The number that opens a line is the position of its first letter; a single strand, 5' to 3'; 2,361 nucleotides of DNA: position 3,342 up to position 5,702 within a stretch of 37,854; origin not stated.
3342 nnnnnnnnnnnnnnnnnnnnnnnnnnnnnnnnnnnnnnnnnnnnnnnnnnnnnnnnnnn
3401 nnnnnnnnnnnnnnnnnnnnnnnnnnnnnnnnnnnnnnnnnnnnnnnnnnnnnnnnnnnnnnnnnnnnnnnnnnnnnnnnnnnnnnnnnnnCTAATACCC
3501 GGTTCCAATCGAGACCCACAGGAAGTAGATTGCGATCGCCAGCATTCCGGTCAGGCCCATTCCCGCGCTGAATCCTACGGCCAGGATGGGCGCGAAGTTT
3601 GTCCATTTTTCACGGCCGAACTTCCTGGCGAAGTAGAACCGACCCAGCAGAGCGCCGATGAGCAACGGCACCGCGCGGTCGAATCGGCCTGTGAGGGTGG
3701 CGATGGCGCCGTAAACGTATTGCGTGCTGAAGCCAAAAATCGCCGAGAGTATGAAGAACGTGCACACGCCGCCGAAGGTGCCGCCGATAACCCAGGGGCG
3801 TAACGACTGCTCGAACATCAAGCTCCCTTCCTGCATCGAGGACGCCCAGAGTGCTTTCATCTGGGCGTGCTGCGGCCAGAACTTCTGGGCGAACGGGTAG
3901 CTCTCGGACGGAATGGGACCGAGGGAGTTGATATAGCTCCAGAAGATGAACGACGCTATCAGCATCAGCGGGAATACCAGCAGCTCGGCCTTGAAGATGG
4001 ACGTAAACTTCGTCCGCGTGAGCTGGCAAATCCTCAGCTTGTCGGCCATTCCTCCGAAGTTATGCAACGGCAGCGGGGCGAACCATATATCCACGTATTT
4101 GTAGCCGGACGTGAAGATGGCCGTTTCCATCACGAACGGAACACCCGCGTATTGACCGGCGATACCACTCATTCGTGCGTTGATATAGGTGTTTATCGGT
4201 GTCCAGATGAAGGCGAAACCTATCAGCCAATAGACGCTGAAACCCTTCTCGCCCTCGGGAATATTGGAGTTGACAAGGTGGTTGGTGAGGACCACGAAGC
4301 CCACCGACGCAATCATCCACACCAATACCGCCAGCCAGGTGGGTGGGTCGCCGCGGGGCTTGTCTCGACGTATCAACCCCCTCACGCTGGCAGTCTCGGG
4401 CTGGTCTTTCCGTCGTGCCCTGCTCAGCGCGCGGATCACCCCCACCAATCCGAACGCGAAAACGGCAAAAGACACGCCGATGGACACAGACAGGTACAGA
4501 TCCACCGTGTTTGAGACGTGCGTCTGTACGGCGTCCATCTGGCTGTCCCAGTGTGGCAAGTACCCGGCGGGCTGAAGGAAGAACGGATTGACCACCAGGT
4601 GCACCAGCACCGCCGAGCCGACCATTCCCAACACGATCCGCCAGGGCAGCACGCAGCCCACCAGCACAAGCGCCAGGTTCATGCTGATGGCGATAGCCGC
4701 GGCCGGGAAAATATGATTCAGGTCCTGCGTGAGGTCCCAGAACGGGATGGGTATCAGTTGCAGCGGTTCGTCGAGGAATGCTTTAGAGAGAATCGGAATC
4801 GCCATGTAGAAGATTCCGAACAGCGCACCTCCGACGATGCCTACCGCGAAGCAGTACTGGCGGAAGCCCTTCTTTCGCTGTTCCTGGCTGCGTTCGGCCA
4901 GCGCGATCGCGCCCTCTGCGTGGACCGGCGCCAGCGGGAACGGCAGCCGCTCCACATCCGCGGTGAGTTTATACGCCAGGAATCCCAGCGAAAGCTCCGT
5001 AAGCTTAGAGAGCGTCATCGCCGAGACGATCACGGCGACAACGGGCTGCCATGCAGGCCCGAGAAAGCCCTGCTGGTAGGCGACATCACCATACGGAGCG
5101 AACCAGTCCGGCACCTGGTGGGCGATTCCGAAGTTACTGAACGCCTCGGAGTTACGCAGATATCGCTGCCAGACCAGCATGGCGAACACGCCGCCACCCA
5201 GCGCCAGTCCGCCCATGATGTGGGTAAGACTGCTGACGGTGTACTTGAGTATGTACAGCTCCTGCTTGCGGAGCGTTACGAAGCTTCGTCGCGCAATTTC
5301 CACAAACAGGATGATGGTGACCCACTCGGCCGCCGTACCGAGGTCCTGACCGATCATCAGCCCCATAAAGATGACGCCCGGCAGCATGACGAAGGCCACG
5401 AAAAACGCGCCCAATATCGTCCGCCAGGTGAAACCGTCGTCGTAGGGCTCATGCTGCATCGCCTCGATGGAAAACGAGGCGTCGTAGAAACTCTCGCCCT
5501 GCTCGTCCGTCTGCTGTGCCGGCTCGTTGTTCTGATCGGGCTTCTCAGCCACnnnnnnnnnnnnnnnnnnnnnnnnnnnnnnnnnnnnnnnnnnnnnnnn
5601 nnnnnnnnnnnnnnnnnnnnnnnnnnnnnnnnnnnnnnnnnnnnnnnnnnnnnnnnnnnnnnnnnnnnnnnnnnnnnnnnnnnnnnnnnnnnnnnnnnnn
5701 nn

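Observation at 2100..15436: Six-gene translationally coupled envelope operon: two paralogous MacB/FtsE-type ATPases bracketing a giant FtsX fusion, a minimal FtsX and two OPT-like polytopic proteins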

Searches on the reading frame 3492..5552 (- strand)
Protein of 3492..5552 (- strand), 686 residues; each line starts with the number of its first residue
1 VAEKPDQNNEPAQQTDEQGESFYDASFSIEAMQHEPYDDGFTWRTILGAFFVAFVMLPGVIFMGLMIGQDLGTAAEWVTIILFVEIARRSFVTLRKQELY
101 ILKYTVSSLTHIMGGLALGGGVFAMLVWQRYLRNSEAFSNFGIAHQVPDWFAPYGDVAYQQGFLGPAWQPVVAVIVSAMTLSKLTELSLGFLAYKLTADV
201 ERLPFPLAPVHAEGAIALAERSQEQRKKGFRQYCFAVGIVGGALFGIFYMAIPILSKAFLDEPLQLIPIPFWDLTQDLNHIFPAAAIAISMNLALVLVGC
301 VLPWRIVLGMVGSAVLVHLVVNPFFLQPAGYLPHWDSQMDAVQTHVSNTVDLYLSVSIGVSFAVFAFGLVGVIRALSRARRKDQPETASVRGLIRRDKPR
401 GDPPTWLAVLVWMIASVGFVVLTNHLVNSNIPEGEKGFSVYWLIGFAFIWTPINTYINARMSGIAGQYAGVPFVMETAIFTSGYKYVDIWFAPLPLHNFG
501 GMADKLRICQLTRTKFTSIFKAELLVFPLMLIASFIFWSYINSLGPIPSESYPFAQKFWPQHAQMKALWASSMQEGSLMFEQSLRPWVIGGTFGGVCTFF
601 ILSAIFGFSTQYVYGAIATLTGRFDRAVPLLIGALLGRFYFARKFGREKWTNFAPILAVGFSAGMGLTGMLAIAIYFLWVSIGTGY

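Call 4: search_protein_families(library=pfam, proteins=[window:3492-5552:-], max_evalue=0.01)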
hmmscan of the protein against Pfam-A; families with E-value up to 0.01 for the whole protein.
window:3492-5552:- (686 aa): 0 families
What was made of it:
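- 3492..5552 (-): g4: OPT/YSL-fold polytopic protein, 686 aa. It is the best conserved membrane component. No Pfam hit itself (call 4).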

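Call 5: search_protein_families(library=ncbifam, proteins=[window:3492-5552:-], max_evalue=0.01)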
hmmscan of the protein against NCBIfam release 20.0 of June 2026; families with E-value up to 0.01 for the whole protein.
window:3492-5552:- (686 aa): 0 families

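Call 17: search_solved_structures(query=window:3492-5552:-, max_evalue=10)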
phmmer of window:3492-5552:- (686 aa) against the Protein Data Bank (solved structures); distinct sequences matched with E-value up to 10: 2.
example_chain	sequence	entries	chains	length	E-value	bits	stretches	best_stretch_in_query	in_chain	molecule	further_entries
6iwd_A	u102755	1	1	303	1.2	10.8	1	532-593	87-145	Tyrosine-protein phosphatase non-receptor type 14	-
2bzl_A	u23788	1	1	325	1.4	10.5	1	532-593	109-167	TYROSINE-PROTEIN PHOSPHATASE, NON-RECEPTOR TYPE 14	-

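Call 20: find_homologous_proteins(query=window:3492-5552:-)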
Query window:3492-5552:- (686 aa): 652 proteins with E <= 0.001 among 8000 candidates; the best 120 are listed.
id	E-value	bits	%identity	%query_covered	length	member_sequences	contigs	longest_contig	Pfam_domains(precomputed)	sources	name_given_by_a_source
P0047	0.0e+0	1561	100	100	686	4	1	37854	-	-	-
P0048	0.0e+0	1380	87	100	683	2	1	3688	-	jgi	jgi:hypothetical protein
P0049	0.0e+0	1305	82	100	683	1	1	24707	-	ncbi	-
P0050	0.0e+0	1053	67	100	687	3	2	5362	-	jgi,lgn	jgi:hypothetical protein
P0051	0.0e+0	1016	66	97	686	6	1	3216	-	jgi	-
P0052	0.0e+0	1013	67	98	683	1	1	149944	-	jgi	jgi:hypothetical protein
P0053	9.8e-298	1008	62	100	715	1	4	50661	-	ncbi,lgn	-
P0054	4.5e-296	1002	64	100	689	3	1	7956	-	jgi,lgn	jgi:hypothetical protein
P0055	3.1e-293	993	67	98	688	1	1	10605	-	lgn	-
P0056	2.2e-292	990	64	97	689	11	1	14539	-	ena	-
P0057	3.8e-292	989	64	98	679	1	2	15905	-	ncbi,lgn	-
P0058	5.0e-292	989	65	99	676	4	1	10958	-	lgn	-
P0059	5.2e-292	989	62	100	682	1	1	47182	-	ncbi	-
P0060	9.1e-292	988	64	100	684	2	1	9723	-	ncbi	-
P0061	1.8e-291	987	64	99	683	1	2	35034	-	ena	-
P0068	8.0e-288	975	61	99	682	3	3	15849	PF03169.21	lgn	-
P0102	7.6e-280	948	62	97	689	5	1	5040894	-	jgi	jgi:hypothetical protein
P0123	1.2e-273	928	60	99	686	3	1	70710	-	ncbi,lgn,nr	ncbi:MAG: OPT/YSL family transporter [Opitutales bacterium]|nr:OPT/YSL family transporter [Opitutale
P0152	3.2e-261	887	58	98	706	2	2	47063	PF03169.21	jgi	-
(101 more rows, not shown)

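Call 22: find_encoding_contigs(protein=P0123, flank=10000, max_places=1)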
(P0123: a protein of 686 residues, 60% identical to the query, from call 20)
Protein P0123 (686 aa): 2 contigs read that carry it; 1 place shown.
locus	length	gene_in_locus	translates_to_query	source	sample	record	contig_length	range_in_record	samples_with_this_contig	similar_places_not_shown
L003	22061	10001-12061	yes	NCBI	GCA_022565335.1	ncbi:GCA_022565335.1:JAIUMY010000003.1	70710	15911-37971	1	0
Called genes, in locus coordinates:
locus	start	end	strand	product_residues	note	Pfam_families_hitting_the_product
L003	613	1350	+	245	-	PF00005:ABC_tran, PF02463:SMC_N (faint)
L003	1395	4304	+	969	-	PF20581:DUF6785, PF20580:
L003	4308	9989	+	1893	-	PF01476:LysM (faint), PF02687:FtsX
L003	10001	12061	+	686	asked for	-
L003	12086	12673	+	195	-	PF02687:FtsX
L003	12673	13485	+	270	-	PF02463:SMC_N (faint), PF00005:ABC_tran, PF13304:AAA_21 (weak)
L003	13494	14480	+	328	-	PF01699:Na_Ca_ex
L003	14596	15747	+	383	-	PF13377:Peripla_BP_3, PF00165:HTH_AraC (weak), PF12833:HTH_18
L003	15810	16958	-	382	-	PF01702:TGT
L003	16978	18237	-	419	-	PF10502:Peptidase_S26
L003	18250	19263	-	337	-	PF01118:Semialdhyde_dh, PF02774:Semialdhyde_dhC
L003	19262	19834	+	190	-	PF03734:YkuD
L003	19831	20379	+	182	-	PF02357:NusG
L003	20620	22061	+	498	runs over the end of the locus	PF00089:Trypsin, PF10459:Peptidase_S46 (faint), PF13365:Trypsin_2, PF00595:PDZ, PF13180:PDZ_2, PF17820:PDZ_6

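Call 23: find_encoding_contigs(protein=P0102, flank=10000, max_places=1)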
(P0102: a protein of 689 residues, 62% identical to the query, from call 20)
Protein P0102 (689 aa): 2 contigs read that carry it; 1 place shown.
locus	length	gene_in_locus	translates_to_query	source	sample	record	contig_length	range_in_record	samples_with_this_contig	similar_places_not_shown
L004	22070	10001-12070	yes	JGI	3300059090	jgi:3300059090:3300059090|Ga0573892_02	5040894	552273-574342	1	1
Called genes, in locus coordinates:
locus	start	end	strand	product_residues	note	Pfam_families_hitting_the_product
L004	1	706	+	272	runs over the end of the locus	-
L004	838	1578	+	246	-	PF00005:ABC_tran, PF02463:SMC_N (faint), PF13304:AAA_21 (faint)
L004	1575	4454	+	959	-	PF20581:DUF6785, PF20580:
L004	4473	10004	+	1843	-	PF01476:LysM (weak), PF02687:FtsX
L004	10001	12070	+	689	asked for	-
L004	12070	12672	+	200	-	PF02687:FtsX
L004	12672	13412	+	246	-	PF02463:SMC_N (weak), PF00005:ABC_tran, PF13555:AAA_29 (faint), PF13304:AAA_21 (weak)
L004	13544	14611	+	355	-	PF07396:Porin_O_P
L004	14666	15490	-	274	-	PF00165:HTH_AraC (weak), PF12833:HTH_18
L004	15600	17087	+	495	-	PF02056:Glyco_hydro_4, PF11975:Glyco_hydro_4C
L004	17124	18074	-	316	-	PF03547:Mem_trans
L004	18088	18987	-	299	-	PF02673:BacA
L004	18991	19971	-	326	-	PF13580:SIS_2 (faint), PF01380:SIS, PF00571:CBS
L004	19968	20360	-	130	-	-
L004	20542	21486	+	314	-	PF01408:GFO_IDH_MocA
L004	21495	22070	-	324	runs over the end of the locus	PF01636:APH, PF02958:EcKL (weak)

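Call 29: search_protein_families(library=pfam, alignment_id=A1, max_evalue=1)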
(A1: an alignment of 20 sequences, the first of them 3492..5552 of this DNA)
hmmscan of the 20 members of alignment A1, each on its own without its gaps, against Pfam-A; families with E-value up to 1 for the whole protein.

A. member 1, window:3492-5552:- (686 aa): 0 families

B. families by the number of members that match (of 20 scanned): 5 families
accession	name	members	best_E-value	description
PF03169.20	OPT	1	1.3e-08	OPT oligopeptide transporter protein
PF17062.10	Osw5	1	0.00085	Outer spore wall 5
PF00858.29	ASC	1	0.21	Amiloride-sensitive sodium channel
PF20444.3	DUF6703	1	0.35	Family of unknown function (DUF6703)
PF19931.4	DUF6394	1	0.58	Family of unknown function (DUF6394)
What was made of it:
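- On OPT/YSL transporter family (PF03169): Only 1 of 20 g4 orthologues hits (call 29).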

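Call 30: search_solved_structures(query=A1, max_evalue=10)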
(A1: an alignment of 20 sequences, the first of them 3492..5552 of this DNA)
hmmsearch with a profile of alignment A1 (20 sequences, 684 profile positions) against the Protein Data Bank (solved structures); distinct sequences matched with E-value up to 10: 0.

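Call 40: find_related_loci(query=A1, collection=genome_contigs, flank=10000)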
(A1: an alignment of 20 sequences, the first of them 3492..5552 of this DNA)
Query A1 (686 aa) in genome_contigs; peptide patterns used: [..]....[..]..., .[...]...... (x = any residue, [..] = any of these).
229 stretches matched a pattern; 142 encode a relative of the query (tblastn E <= 1e-3); the best 80 are kept; 80 distinct loci.
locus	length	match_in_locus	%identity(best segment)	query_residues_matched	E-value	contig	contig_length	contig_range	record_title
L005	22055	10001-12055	93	1-686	0e+0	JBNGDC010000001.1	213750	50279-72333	MAG: Phycisphaerae bacterium isolate E05-017 bin55.fa-1, whole genome shotgun sequence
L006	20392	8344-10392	82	1-686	0e+0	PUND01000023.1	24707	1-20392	MAG: Phycisphaerae bacterium isolate B1Sed10_206R1 B1-Sed10-C1786, whole genome shotgun sequence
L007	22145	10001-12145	62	1-686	0e+0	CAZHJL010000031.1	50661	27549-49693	MAG TPA_asm: uncultured Phycisphaeraceae bacterium isolate binchicken_co17_446 genome assembly, contig: NODE_2062_length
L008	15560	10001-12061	63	2-686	0e+0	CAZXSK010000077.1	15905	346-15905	MAG TPA_asm: uncultured Planctomycetaceae bacterium isolate binchicken_co15_134 genome assembly, contig: NODE_2198_lengt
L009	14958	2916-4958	62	6-686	0e+0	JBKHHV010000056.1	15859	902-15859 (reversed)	MAG: Phycisphaerae bacterium isolate D1M07_5 NODE_2193_length_15859_cov_3.952733, whole genome shotgun sequence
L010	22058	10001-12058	62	5-686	0e+0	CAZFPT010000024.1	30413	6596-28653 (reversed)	MAG TPA_asm: uncultured Planctomycetaceae bacterium isolate SRP332253_co1_280 genome assembly, contig: NODE_2098_length_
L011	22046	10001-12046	64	5-686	0e+0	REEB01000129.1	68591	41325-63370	MAG: Puniceicoccaceae bacterium isolate PLM2.Bin11 NODE_245_length_68591_cov_6.8898, whole genome shotgun sequence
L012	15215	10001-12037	63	6-686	0e+0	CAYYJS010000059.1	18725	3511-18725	MAG TPA_asm: uncultured Victivallales bacterium isolate SRP272421_co2_539 genome assembly, contig: NODE_8759_length_1872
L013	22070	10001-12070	62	2-686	0e+0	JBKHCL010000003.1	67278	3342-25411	MAG: Phycisphaerae bacterium isolate D1M02_5 NODE_33_length_67278_cov_11.545751, whole genome shotgun sequence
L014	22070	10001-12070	62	2-686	0e+0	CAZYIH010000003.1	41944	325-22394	MAG TPA_asm: uncultured Planctomycetaceae bacterium isolate binchicken_co8_191 genome assembly, contig: NODE_938_length_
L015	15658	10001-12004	64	18-686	0e+0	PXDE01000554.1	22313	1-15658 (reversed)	MAG: PVC group bacterium isolate T3Sed10_321R1 T3-Sed10-C3981, whole genome shotgun sequence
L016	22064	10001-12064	59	1-686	0e+0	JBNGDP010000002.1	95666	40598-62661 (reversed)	MAG: Oceanipulchritudo sp. isolate E05-032 bin78.fa-2, whole genome shotgun sequence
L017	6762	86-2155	61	3-686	0e+0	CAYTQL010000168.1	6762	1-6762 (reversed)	MAG TPA_asm: uncultured Planctomycetaceae bacterium isolate SRP141376_co4_120 genome assembly, contig: NODE_18119_length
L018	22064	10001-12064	62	4-686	0e+0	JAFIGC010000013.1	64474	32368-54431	MAG: Verrucomicrobia bacterium isolate BM_Day0_Bin.15 NODE_75_length_64474_cov_8.377901, whole genome shotgun sequence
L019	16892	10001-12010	61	20-686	0e+0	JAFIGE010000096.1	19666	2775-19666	MAG: Opitutales bacterium isolate BM_Day8_Bin.4 NODE_1267_length_19666_cov_11.694916, whole genome shotgun sequence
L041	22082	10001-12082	62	7-686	0e+0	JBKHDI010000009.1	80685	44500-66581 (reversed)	MAG: Phycisphaerae bacterium isolate D1M03_8 NODE_55_length_80685_cov_11.470160, whole genome shotgun sequence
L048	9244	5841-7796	42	16-682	3e-160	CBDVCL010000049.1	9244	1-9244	MAG TPA_asm: uncultured bacterium isolate SRR22302367_binner23_Refined_71 genome assembly, contig: ERZ26661968.4263, who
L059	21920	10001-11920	41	12-675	2e-150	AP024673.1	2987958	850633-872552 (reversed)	MAG: Fimbriimonadales bacterium KatS3mg018 DNA, complete genome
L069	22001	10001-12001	39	6-682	3e-148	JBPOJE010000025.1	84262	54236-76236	MAG: Armatimonadota bacterium isolate MAG_6077 c_000000609585, whole genome shotgun sequence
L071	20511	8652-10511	40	37-675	2e-148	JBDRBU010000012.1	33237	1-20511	MAG: Candidatus Firestonebacteria bacterium isolate MEGAHIT-group-1.147 k141_3606019, whole genome shotgun sequence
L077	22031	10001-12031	38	8-682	7e-145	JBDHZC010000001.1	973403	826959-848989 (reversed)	MAG: Armatimonadota bacterium isolate AS-MESO-3CA.311 NODE_5_length_973403_cov_9.992016, whole genome shotgun sequence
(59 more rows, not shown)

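Call 47: search_protein_families(library=pfam, proteins=[L071:584-2107:+, L071:2132-4120:+, L071:4193-8599:+, L071:8583-10550:+, L071:10613-11458:+, L071:11823-12428:+, L071:12434-13171:+, L059:5993-8230:+, L059:8233-9663:-, L059:11907-13172:+], max_evalue=0.001)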
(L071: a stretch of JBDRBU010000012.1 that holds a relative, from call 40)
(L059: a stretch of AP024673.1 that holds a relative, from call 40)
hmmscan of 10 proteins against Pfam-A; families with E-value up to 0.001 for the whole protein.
L071:584-2107:+ (507 aa): 1 family
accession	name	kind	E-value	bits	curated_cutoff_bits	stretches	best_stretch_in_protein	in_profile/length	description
PF14346.11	DUF4398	-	2.5e-17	63.6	27.9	2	39-100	3-64/78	Domain of unknown function (DUF4398)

L071:2132-4120:+ (662 aa): 3 families
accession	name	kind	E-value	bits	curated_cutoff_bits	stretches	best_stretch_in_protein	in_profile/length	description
PF20581.3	DUF6785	-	2.6e-138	462.1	25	1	6-513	1-498/498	Family of unknown function (DUF6785)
PF20580.3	DUF6784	-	5.2e-25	88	26.4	1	560-661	3-100/101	Domain of unknown function (DUF6784)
PF03169.20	OPT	-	8.3e-11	41.7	25.8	1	325-649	307-622/623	OPT oligopeptide transporter protein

L071:4193-8599:+ (1468 aa): 3 families
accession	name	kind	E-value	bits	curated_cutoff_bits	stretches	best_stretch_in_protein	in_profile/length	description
PF02687.27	FtsX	-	5e-15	56.1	25.5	1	1194-1305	5-118/120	FtsX-like permease C-terminal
PF04389.22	Peptidase_M28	-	6e-09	36.3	21.3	1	227-318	1-86/193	Peptidase family M28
PF12704.14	MacB_PCD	-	0.00018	22.3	27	1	907-1094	2-176/207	MacB-like periplasmic core domain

L071:8583-10550:+ (655 aa): 0 families

L071:10613-11458:+ (281 aa): 0 families

L071:11823-12428:+ (201 aa): 1 family
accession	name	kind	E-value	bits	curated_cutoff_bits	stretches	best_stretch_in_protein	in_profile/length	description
PF02687.27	FtsX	-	2.1e-21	76.6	25.5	1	75-193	4-120/120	FtsX-like permease C-terminal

L071:12434-13171:+ (245 aa): 4 families
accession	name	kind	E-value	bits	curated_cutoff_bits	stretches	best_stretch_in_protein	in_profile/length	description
PF00005.33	ABC_tran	-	8.9e-35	120.7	25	1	26-174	1-136/137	ABC transporter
PF02463.25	SMC_N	-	8.1e-06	25.9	40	0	141-217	131-209/220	RecF/RecN/SMC N terminal domain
PF13304.12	AAA_21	-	2.1e-05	25.2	27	0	143-211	234-304/304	AAA domain, putative AbiEii toxin, Type IV TA system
PF13555.12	AAA_29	-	0.00063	19.9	27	0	29-53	15-39/61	P-loop containing region of AAA domain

L059:5993-8230:+ (745 aa): 2 families
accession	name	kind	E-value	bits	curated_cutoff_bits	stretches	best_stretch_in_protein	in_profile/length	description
PF02092.22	tRNA_synt_2f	-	1.4e-185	618.7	29.2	1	49-597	1-535/536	Glycyl-tRNA synthetase beta subunit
PF05746.21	DALR_1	-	3e-08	34.2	22.3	1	629-731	3-100/117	DALR anticodon binding domain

L059:8233-9663:- (476 aa): 2 families
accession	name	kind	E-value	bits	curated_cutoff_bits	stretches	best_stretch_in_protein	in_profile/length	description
PF02113.21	Peptidase_S13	-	8.7e-107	358.1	22.8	1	23-472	2-441/444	D-Ala-D-Ala carboxypeptidase 3 (S13) family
PF13354.11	Beta-lactamase2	-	3.8e-05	23.6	22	0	41-84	1-43/214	Beta-lactamase enzyme family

L059:11907-13172:+ (421 aa): 1 family
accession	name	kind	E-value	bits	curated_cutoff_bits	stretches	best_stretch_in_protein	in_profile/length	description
PF00404.24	Dockerin_1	-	0.00052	20.6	22.9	0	368-413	2-52/57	Dockerin type I domain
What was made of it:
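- On OPT/YSL transporter family (PF03169): The g2 orthologue in L071 reaches 41.7 bits (call 47).
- The g2 orthologue in L071 hits PF03169 above its cut-off (call 47).
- Tried and rejected: A peptidoglycan clue from the S13 DD-carboxypeptidase next to the solo g4-like gene in L059 (call 47).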

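Call 48: predict_structure(alignment_id=A1)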
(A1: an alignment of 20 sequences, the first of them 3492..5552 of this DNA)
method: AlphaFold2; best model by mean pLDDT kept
length: 686 residues; sequences in the alignment: 20
mean_pLDDT: 67.6   pTM: 0.71
mean pLDDT of the five models: 67.6, 62.9, 60.5, 59.4, 58.3
residues with pLDDT >= 90: 6; 70-90: 330; 50-70: 287; < 50: 63
segments of 3 or more residues with pLDDT < 50: 1-27, 67-71, 112-120, 206-208, 266-269, 383-386, 576-579
pLDDT, mean of each block of 10 residues (from residue 1): 30 34 46 72 83 72 53 62 69 72 73 39 69 71 77 75 77 84 84 83 58 60 55 73 74 69 53 64 63 65 73 73 66 53 59 65 75 66 52 77 86 90 84 75 80 78 59 57 69 64 78 82 81 75 55 55 64 54 64 78 74 68 65 77 70 69 73 68 50
secondary structure, 60 per line:
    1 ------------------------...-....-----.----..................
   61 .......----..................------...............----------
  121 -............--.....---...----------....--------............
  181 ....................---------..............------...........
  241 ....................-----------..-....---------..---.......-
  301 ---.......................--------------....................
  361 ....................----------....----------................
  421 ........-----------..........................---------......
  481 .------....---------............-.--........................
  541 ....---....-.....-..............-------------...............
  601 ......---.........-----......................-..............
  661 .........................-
elements in order (helices of 4 or more, strands of 3 or more residues): H29-32 H43-67 H72-89 H96-110 H122-133 H136-140 H157-160 H169-200 H210-223 H230-260 H275-278 H293-299 H304-326 H341-380 H391-394 H405-428 H440-465 H475-481 H488-491 H501-512 H517-544 H548-551 H553-557 H559-572 H586-606 H610-618 H624-645 H647-685

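Call 50: search_protein_representatives(protein=window:3492-5552:-)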
Query: 686 residues. Proteins with E-value up to 0.001 (for the whole library): 801; up to 1e-10: 546; up to 1e-30: 226. The best 150 are listed.
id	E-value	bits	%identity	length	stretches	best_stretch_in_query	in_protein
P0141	1.9e-267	905.8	62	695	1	17-686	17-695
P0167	1.5e-151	522.7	43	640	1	31-677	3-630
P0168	5.0e-146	504.5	45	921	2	36-573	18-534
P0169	2.3e-138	479.2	42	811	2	29-573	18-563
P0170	5.6e-137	474.6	41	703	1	27-675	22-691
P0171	1.6e-136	473.1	37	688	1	32-678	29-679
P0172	1.6e-135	469.8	40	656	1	34-678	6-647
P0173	6.9e-131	454.5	38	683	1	34-681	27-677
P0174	1.8e-127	443.2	42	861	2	27-581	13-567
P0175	4.3e-126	438.6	44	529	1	36-550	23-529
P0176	4.6e-125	435.2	40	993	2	35-576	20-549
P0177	5.4e-122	425.1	40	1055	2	29-576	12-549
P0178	7.3e-122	424.7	41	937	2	33-572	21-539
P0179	1.5e-121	423.6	38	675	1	34-679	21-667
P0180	2.3e-120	419.7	60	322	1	378-686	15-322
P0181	1.5e-117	410.4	35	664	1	36-677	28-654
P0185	2.3e-112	393.3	37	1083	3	35-383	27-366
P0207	4.5e-72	260.1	30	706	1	29-682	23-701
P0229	1.9e-56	208.5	28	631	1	39-678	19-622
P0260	4.6e-47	177.4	27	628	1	38-678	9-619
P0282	3.3e-42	161.4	27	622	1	38-675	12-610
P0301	3.9e-40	154.5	27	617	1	37-678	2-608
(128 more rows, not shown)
